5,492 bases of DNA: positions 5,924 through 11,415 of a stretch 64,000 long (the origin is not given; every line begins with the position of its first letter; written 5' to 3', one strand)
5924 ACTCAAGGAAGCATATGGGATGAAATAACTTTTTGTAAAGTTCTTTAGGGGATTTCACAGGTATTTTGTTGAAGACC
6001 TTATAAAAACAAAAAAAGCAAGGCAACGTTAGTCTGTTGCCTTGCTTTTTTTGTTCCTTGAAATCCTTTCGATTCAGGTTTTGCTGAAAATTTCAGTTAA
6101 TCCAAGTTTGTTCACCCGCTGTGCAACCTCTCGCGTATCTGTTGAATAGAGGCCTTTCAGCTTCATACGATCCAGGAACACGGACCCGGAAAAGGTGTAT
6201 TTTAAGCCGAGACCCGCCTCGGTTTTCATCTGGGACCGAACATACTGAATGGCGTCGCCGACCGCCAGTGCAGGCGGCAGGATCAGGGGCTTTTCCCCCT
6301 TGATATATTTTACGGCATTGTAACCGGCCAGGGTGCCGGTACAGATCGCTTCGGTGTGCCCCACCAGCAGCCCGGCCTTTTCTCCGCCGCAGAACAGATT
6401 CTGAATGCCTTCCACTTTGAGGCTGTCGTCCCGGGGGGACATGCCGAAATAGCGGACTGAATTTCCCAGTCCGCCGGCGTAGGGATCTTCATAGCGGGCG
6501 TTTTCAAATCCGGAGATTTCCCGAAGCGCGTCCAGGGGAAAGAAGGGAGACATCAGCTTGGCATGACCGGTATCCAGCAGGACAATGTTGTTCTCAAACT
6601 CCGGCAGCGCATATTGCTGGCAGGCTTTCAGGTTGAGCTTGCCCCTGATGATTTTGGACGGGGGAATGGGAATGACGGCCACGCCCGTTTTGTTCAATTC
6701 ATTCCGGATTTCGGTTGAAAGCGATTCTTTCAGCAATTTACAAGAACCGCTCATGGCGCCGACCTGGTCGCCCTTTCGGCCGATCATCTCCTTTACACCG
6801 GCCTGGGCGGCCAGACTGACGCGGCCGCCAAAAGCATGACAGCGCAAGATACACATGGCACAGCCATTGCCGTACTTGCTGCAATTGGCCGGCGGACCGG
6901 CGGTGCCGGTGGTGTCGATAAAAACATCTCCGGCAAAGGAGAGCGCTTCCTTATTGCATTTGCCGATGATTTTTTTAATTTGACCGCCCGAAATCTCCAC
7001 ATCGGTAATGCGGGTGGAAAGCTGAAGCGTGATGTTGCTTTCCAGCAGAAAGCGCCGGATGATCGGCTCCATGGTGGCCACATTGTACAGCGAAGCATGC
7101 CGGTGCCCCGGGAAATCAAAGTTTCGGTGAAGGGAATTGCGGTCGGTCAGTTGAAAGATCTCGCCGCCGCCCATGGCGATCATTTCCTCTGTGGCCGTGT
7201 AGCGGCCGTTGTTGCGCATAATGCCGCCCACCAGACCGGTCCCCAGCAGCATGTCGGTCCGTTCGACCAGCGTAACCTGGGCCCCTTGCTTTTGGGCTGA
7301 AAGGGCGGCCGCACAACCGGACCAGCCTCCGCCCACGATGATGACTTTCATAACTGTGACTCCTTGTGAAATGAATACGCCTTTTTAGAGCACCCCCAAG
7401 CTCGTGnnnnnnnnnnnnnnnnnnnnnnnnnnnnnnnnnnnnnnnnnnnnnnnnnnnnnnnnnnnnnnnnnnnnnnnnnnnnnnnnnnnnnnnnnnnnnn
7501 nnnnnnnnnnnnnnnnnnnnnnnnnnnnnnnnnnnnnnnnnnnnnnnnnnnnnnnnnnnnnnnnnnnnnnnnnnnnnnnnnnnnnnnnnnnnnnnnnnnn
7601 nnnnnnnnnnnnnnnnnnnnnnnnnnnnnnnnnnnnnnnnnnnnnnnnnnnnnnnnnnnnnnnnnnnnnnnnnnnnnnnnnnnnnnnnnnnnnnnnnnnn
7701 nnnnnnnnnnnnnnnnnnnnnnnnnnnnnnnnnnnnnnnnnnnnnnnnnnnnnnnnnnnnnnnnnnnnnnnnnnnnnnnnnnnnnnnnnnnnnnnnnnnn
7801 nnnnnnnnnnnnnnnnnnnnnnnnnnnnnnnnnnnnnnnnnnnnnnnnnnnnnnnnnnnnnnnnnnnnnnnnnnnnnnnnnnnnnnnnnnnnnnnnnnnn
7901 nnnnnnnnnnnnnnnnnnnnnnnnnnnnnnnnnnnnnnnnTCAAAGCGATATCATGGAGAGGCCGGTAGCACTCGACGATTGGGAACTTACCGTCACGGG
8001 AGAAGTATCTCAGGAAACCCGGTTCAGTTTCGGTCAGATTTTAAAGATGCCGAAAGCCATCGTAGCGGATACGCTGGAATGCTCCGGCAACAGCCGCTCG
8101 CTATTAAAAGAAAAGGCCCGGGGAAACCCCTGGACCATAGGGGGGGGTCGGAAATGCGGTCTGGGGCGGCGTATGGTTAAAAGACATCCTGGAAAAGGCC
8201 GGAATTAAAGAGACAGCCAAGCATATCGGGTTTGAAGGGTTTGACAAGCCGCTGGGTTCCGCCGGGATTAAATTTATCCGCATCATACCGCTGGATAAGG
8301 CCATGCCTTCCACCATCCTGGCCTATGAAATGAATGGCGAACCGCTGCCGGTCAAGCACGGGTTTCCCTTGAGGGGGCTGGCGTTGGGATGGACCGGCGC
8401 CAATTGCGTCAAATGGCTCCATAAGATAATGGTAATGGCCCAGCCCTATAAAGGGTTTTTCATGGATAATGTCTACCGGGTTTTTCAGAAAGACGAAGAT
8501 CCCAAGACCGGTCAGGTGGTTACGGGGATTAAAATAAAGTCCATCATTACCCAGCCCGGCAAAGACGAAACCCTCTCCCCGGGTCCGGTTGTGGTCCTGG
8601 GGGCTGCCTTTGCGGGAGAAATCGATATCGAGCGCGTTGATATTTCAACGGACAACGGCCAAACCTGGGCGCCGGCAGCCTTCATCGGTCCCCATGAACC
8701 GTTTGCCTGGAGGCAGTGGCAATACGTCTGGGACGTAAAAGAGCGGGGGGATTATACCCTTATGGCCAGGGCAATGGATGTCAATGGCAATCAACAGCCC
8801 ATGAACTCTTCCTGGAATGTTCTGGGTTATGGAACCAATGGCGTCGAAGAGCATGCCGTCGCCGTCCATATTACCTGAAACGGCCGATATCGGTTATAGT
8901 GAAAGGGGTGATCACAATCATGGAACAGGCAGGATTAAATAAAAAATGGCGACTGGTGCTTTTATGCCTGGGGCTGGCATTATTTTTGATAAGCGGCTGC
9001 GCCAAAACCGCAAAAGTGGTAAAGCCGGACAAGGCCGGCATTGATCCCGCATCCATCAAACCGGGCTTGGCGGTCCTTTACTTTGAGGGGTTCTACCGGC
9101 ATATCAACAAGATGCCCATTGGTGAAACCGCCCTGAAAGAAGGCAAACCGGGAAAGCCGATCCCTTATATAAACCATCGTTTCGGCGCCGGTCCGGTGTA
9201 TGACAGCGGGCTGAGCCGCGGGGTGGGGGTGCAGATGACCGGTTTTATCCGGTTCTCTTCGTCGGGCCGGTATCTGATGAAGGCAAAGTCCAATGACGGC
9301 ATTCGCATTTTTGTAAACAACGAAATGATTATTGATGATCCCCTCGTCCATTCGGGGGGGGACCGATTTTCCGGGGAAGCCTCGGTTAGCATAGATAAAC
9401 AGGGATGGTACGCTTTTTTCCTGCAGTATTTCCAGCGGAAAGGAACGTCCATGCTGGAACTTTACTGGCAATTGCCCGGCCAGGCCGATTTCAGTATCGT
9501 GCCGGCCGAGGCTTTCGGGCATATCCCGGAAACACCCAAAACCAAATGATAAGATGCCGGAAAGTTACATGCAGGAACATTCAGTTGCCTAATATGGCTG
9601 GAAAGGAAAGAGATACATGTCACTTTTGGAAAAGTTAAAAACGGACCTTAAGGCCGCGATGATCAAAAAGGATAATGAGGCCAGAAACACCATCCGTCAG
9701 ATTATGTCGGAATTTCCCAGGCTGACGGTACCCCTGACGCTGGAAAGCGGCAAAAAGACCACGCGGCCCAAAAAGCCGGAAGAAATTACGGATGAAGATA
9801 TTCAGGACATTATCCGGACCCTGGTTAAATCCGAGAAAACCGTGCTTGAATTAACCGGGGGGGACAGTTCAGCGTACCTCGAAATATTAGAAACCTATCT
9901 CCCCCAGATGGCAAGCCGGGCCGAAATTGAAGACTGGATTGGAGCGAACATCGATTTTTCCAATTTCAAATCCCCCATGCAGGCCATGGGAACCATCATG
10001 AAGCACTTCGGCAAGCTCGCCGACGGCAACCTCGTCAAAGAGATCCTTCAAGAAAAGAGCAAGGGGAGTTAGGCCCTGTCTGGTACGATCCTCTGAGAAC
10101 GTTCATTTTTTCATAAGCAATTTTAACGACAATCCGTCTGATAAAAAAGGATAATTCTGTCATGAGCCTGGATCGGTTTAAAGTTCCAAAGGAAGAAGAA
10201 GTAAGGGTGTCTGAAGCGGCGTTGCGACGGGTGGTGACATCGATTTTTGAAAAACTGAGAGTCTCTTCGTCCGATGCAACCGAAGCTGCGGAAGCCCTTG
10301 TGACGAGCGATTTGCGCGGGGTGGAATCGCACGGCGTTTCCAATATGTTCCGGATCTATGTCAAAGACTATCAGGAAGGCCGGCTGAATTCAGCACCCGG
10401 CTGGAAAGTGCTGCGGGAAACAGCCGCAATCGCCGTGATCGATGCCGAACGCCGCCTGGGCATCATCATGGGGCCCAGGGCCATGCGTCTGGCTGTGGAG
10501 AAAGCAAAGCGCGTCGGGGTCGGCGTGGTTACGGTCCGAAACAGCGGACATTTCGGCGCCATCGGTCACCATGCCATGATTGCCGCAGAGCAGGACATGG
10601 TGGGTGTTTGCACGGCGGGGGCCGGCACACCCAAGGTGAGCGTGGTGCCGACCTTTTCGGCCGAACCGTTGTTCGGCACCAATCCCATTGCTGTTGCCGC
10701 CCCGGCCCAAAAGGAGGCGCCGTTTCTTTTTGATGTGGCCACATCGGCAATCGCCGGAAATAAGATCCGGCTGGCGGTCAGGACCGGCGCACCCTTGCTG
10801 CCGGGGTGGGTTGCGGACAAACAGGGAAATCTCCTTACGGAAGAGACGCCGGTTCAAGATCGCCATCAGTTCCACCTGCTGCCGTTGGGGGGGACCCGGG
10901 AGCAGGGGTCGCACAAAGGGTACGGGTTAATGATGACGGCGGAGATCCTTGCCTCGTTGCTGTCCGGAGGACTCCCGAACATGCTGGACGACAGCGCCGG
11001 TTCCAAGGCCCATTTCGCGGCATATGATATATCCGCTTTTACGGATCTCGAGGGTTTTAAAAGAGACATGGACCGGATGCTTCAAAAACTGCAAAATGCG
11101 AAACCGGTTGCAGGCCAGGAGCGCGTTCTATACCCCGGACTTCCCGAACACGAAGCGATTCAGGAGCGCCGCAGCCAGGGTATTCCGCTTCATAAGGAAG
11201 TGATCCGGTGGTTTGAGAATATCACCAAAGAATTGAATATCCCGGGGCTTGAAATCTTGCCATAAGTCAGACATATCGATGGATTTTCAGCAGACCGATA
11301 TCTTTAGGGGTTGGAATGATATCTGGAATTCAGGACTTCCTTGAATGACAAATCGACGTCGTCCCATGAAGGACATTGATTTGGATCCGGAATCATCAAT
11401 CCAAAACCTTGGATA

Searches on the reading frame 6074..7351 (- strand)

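Call 92: search_protein_families(library=pfam, proteins=[window:6074-7351:-], max_evalue=0.00001)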
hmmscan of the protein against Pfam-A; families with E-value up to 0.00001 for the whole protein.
window:6074-7351:- (425 aa): 6 families
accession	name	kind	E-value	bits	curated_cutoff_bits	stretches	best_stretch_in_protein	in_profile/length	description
PF01134.28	GIDA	-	3.8e-34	118.8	22.1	2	2-224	1-214/391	Glucose inhibited division protein A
PF12831.13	FAD_oxidored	-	1.2e-21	77.9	27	1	3-151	2-147/416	FAD dependent oxidoreductase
PF01266.30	DAO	-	1.1e-08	35.5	27.9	1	2-157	1-152/353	FAD dependent oxidoreductase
PF00070.33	Pyr_redox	-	1.2e-07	32.6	22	1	2-36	1-35/82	Pyridine nucleotide-disulphide oxidoreductase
PF07992.20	Pyr_redox_2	-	2.1e-07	31.1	26.1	1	2-39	2-39/291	Pyridine nucleotide-disulphide oxidoreductase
PF00890.30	FAD_binding_2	-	3.3e-06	27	20.4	0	3-33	2-32/414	FAD binding domain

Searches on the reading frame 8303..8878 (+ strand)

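Call 92: search_protein_families(library=pfam, proteins=[window:8303-8878:+], max_evalue=0.00001)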
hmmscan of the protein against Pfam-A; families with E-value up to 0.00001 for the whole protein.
window:8303-8878:+ (191 aa): 2 families
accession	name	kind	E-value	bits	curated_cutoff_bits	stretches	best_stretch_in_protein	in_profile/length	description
PF00174.25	Oxidored_molyb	-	8.8e-17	61.6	24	1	3-52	119-168/169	Oxidoreductase molybdopterin binding domain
PF03404.22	Mo-co_dimer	-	1.5e-15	57.9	22.7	1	75-179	6-128/138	Mo-co oxidoreductase dimerisation domain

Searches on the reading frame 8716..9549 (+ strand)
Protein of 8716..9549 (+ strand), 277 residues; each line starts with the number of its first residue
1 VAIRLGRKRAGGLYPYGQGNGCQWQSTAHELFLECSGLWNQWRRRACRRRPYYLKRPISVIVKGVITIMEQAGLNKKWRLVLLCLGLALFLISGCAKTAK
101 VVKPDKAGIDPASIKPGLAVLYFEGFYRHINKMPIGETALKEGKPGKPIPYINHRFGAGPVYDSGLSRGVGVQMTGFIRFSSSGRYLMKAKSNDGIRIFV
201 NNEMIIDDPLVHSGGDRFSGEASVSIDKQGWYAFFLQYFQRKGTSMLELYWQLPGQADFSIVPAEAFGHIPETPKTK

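Call 92: search_protein_families(library=pfam, proteins=[window:8716-9549:+], max_evalue=0.00001)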
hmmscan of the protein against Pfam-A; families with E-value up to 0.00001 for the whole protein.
window:8716-9549:+ (277 aa): 1 family
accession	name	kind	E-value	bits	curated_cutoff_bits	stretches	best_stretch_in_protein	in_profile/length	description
PF07691.17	PA14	-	8e-11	42.4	24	1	171-262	47-144/147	PA14 domain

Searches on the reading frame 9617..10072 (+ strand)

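Call 93: search_protein_families(library=pfam, proteins=[window:9617-10072:+], max_evalue=0.00001)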
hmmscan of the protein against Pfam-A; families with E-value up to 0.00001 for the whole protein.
window:9617-10072:+ (151 aa): 1 family
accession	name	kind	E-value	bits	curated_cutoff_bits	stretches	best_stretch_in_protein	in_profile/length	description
PF09424.15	YqeY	-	1.6e-11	44.9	27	1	5-145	2-140/143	Yqey-like protein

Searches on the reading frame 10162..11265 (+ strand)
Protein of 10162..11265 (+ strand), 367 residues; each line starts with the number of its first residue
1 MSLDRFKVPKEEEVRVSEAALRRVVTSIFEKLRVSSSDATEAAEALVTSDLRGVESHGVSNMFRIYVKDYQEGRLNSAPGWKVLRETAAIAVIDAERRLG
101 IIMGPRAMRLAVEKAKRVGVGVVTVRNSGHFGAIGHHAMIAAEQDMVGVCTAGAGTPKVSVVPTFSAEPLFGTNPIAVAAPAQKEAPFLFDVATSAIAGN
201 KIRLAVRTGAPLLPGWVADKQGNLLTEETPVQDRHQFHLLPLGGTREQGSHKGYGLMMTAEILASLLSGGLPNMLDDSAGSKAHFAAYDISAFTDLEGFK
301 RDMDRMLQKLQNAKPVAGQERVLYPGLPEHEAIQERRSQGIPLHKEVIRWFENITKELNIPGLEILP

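Call 93: search_protein_families(library=pfam, proteins=[window:10162-11265:+], max_evalue=0.00001)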
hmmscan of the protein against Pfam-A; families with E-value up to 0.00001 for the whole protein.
window:10162-11265:+ (367 aa): 1 family
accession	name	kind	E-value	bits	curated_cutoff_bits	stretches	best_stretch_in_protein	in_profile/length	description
PF02615.19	Ldh_2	-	5.2e-98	328.7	38.8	1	17-349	2-330/333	Malate/L-lactate dehydrogenase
